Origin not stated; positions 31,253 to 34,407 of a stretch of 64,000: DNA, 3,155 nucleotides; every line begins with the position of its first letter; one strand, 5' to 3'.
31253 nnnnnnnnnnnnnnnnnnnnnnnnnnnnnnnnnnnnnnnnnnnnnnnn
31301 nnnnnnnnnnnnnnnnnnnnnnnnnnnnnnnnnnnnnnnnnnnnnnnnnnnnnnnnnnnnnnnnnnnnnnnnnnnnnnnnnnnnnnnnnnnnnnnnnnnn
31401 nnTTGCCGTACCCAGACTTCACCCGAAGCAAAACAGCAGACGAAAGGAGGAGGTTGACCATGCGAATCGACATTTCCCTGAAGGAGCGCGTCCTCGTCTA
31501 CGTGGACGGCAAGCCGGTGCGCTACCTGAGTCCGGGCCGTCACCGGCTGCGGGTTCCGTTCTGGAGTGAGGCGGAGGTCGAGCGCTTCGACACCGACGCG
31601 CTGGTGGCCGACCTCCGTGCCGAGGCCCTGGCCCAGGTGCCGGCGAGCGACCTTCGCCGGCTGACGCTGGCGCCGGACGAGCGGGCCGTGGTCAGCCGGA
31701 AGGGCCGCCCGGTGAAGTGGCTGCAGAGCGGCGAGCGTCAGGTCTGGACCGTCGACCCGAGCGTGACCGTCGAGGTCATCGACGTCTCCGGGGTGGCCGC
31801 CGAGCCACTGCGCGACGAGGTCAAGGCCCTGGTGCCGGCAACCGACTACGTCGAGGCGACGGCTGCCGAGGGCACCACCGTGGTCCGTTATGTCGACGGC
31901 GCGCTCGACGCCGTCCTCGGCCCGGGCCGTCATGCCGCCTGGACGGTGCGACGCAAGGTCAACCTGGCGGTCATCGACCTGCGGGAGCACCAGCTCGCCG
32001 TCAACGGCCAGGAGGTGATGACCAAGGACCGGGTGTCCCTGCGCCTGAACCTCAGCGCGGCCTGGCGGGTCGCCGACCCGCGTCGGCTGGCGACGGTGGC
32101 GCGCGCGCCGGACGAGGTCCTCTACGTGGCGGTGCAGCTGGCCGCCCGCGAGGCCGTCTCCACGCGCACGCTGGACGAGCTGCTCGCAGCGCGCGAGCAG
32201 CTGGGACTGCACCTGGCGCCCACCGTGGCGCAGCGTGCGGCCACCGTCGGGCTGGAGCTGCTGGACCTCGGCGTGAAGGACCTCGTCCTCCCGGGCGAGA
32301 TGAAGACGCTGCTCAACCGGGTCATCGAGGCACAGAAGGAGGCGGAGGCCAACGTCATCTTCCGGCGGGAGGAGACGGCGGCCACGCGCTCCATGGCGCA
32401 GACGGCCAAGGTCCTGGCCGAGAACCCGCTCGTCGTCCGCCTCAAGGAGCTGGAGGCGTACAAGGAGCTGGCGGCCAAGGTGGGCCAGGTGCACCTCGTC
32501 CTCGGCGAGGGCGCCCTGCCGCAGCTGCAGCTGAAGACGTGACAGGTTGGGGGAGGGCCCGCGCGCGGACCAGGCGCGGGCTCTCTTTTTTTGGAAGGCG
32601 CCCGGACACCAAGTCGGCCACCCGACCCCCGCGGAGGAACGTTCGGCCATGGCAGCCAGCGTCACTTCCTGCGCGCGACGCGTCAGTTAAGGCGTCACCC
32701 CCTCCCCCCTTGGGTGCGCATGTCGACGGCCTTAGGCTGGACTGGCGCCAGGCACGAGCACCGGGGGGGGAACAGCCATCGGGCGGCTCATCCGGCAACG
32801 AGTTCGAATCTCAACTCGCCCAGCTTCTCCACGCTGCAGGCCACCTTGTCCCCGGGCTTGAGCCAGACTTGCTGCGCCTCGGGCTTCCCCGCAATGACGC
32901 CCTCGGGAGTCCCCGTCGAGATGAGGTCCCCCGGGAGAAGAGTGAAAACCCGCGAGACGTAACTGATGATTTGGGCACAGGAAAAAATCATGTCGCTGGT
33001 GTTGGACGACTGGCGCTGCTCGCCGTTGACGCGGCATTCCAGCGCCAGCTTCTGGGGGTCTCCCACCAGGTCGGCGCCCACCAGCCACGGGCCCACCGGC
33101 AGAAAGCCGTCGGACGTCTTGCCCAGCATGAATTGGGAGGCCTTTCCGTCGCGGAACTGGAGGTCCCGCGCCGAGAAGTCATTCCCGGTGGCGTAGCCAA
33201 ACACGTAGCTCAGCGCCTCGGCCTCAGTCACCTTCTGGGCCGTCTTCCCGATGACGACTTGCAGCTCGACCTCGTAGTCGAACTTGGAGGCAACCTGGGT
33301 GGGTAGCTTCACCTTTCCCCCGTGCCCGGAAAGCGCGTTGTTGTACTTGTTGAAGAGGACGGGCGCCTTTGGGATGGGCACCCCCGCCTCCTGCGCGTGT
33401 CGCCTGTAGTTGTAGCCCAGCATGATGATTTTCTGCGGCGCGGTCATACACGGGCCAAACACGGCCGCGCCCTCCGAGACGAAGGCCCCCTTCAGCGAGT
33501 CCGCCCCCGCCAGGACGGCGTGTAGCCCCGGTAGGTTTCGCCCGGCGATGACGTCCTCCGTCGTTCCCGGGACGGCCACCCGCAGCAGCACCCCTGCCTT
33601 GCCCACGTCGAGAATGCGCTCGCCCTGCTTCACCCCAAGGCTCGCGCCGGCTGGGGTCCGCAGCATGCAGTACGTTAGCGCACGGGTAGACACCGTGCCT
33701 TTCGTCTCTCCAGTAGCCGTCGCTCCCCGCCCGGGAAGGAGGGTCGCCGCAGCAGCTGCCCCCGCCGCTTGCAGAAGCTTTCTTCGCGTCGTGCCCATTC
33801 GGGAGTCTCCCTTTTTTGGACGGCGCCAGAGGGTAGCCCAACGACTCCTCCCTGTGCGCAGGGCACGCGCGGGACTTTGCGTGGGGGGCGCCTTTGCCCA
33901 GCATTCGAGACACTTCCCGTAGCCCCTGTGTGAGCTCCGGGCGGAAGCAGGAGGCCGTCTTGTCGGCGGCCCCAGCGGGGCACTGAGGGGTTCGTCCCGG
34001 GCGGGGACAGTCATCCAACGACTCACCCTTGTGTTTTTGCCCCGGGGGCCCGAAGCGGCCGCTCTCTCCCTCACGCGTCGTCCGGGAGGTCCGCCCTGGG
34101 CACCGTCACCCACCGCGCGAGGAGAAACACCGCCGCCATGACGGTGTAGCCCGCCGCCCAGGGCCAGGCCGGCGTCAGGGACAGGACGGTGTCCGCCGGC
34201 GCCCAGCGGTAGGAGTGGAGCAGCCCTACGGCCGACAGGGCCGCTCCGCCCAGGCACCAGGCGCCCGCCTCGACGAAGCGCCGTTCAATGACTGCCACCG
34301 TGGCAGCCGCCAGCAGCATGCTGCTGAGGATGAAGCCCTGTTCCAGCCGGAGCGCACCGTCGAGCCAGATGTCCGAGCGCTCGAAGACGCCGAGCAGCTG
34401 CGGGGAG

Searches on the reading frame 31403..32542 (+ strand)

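Call 56: search_protein_families(library=pfam, proteins=[window:31403-32542:+], max_evalue=0.001)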
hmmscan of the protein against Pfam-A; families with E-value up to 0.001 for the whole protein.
window:31403-32542:+ (379 aa): 1 family
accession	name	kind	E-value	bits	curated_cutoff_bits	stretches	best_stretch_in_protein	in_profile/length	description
PF01145.31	Band_7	-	5e-30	105.3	23.6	1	156-323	5-174/176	SPFH domain / Band 7 family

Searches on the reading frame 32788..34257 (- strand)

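Call 56: search_protein_families(library=pfam, proteins=[window:32788-34257:-], max_evalue=0.001)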
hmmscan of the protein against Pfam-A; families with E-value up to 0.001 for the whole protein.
window:32788-34257:- (489 aa): 1 family
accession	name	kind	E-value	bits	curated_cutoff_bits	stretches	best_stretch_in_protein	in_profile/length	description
PF01557.24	FAA_hydrolase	-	4e-69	233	23.9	1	276-485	1-212/214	Fumarylacetoacetate (FAA) hydrolase C-terminal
